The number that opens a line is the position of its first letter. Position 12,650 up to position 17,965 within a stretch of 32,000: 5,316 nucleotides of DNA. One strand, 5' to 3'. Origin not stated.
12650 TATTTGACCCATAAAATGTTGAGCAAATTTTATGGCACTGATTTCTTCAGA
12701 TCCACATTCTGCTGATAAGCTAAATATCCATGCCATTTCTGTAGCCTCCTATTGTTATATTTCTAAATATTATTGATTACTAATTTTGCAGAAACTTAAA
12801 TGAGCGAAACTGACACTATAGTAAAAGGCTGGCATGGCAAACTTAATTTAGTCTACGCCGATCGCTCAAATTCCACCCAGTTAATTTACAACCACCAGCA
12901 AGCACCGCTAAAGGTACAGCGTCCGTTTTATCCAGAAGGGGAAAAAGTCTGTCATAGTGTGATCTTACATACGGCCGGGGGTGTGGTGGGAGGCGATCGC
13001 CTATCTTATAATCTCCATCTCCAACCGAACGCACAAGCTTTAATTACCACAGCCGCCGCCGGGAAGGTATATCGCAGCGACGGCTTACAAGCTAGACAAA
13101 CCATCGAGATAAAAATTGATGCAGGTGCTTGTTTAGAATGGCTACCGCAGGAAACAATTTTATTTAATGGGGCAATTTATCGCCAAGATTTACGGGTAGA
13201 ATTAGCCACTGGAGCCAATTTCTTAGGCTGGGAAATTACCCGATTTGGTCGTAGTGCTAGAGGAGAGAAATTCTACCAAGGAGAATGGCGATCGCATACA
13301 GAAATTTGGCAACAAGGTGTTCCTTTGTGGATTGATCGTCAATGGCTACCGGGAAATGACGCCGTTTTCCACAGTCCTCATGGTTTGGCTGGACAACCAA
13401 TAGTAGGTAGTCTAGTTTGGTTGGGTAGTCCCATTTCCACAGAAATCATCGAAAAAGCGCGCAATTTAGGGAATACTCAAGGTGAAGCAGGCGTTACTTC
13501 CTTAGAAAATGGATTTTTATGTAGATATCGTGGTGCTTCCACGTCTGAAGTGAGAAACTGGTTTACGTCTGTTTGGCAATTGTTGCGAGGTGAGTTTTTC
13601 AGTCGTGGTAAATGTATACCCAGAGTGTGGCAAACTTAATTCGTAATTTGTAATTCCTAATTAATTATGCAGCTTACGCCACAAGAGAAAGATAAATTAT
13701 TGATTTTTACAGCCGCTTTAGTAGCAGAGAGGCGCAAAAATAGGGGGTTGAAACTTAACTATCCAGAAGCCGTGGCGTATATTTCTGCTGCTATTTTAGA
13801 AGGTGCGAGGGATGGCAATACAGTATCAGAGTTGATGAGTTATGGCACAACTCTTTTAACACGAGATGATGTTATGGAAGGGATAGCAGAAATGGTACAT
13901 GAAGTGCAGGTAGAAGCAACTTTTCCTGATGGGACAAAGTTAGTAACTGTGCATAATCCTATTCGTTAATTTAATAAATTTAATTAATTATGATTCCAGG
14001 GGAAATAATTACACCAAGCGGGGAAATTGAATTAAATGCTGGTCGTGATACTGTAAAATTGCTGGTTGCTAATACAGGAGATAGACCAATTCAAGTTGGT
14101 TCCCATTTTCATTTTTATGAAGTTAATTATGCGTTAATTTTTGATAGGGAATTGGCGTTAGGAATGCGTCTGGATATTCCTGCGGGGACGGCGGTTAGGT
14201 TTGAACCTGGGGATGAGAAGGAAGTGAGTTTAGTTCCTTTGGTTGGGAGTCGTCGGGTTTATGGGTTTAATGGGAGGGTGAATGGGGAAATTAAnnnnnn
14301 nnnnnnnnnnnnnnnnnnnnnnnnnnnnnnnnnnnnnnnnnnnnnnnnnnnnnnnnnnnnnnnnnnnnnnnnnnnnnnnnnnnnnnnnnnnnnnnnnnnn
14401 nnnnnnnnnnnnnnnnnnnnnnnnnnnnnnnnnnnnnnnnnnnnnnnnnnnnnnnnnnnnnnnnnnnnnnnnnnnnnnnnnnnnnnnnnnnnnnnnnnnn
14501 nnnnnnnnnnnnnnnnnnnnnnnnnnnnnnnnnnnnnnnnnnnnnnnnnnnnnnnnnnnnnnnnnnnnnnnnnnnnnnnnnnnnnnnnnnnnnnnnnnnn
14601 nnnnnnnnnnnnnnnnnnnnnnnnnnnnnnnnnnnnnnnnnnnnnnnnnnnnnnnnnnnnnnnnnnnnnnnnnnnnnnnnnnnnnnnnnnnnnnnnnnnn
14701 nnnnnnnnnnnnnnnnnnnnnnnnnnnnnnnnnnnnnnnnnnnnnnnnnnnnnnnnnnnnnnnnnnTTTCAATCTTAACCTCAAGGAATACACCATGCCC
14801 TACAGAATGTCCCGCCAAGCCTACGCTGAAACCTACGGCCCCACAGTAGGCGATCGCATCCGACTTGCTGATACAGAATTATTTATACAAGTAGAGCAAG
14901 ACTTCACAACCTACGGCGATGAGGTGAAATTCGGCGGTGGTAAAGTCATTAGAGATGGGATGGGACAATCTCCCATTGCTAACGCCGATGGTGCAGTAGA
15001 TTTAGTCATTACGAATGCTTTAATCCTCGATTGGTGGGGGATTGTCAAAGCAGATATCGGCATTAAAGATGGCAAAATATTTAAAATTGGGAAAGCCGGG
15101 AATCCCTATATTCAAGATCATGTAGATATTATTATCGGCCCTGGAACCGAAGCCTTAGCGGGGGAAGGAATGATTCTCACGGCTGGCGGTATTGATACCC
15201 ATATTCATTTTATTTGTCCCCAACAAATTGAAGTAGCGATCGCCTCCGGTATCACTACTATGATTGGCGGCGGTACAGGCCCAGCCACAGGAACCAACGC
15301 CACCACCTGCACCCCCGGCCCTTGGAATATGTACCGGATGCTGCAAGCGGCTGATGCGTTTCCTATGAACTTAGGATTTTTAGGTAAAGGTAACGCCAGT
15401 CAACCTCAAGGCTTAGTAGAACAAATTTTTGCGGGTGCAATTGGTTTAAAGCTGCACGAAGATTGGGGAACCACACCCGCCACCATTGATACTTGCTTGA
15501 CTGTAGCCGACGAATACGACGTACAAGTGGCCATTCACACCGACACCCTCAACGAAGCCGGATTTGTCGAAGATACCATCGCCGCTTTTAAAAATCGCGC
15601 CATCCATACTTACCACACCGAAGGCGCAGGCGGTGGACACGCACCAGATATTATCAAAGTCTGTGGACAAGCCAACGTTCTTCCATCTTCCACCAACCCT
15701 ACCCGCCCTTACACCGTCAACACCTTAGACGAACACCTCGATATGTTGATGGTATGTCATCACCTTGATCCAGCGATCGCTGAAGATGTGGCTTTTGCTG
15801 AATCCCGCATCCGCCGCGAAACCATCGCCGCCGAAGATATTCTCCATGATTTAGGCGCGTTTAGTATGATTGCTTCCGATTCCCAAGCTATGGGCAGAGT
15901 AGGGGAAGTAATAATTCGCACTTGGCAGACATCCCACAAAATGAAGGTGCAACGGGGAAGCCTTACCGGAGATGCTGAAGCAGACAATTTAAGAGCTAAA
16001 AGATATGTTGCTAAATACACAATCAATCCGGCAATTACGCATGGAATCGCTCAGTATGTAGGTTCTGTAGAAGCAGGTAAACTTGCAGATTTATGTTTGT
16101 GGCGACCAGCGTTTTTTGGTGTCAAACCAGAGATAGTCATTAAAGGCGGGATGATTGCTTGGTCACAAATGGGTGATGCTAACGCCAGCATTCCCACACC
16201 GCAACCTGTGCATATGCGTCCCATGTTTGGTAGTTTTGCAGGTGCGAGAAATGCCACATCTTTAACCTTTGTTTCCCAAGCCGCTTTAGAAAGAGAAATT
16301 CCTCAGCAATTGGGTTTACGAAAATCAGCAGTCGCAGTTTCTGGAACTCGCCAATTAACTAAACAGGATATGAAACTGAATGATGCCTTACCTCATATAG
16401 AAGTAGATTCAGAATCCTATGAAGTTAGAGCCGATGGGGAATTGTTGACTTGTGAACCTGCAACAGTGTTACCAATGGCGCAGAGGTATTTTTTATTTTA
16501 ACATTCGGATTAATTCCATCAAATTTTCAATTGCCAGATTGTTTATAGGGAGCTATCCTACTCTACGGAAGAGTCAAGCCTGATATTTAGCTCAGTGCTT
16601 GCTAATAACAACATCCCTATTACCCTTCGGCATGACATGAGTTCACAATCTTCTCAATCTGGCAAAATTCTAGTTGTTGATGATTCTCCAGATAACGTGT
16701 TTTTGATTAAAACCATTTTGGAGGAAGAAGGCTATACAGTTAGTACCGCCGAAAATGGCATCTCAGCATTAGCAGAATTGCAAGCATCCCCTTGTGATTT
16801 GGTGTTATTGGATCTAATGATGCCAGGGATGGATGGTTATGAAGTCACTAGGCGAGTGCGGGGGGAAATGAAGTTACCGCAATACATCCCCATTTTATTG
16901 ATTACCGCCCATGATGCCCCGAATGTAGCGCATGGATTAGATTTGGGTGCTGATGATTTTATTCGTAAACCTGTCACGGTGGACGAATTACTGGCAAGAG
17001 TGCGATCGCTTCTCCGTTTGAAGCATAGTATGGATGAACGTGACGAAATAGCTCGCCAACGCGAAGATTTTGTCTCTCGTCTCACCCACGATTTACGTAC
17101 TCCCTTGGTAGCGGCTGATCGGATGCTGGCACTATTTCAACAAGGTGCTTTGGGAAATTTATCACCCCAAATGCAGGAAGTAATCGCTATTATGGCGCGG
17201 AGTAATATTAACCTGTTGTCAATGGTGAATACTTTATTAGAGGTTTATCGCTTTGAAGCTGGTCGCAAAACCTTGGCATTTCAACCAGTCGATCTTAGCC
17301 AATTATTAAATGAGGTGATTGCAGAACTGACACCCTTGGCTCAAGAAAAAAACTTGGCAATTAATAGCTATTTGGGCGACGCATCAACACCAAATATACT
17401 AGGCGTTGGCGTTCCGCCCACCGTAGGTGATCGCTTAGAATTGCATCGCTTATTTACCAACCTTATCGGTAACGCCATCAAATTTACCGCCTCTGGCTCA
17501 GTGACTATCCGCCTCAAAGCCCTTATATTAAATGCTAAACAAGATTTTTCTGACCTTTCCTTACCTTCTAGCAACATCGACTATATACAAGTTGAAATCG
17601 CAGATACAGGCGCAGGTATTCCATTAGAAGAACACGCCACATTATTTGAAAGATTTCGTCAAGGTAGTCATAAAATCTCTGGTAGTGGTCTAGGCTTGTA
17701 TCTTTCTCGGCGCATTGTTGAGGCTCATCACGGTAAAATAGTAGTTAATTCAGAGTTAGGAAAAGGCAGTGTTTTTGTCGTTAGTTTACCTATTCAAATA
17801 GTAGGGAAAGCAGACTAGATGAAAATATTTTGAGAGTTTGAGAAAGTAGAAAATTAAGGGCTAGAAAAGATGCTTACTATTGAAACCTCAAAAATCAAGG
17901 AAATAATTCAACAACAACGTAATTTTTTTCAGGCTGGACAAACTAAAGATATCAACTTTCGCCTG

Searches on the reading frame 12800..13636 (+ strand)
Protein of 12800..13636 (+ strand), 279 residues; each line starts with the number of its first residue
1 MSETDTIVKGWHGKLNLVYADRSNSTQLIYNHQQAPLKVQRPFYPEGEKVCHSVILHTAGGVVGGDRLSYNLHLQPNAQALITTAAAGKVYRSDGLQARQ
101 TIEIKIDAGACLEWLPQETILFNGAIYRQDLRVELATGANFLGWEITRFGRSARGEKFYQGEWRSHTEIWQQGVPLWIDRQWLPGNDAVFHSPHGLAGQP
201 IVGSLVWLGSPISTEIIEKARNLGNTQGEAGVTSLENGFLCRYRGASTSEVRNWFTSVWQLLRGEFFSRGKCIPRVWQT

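Call 12: search_protein_families(library=pfam, proteins=[window:12800-13636:+], max_evalue=0.1)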
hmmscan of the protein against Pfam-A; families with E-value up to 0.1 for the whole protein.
window:12800-13636:+ (279 aa): 1 family
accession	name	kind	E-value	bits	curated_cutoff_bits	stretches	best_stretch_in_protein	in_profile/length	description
PF01774.22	UreD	-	8.4e-67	225.6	27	1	54-249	1-200/201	UreD urease accessory protein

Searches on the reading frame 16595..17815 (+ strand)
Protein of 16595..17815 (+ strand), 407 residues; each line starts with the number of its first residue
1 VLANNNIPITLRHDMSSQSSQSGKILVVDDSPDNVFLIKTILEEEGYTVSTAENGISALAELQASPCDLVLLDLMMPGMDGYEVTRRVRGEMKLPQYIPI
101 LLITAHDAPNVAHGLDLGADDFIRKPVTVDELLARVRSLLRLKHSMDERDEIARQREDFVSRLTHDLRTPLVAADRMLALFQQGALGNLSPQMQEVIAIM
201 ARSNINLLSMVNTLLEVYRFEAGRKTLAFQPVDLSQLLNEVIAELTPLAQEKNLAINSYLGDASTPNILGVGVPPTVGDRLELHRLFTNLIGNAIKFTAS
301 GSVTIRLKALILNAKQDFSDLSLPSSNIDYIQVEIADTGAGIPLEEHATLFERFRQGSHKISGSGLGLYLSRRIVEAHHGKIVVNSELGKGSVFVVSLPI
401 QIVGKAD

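Call 75: search_protein_families(library=pfam, proteins=[window:16595-17815:+], max_evalue=0.0001)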
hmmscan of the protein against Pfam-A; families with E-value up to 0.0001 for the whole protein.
window:16595-17815:+ (407 aa): 3 families
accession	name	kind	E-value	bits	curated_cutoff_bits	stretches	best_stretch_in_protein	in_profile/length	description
PF00072.30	Response_reg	-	4.7e-30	104.5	30.2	1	25-137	1-111/111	Response regulator receiver domain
PF02518.31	HATPase_c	-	5.1e-26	91.7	26.4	1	278-401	1-110/111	Histidine kinase-, DNA gyrase B-, and HSP90-like ATPase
PF00512.31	HisKA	-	5.5e-09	36.4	26.9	1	155-223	1-66/66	His Kinase A (phospho-acceptor) domain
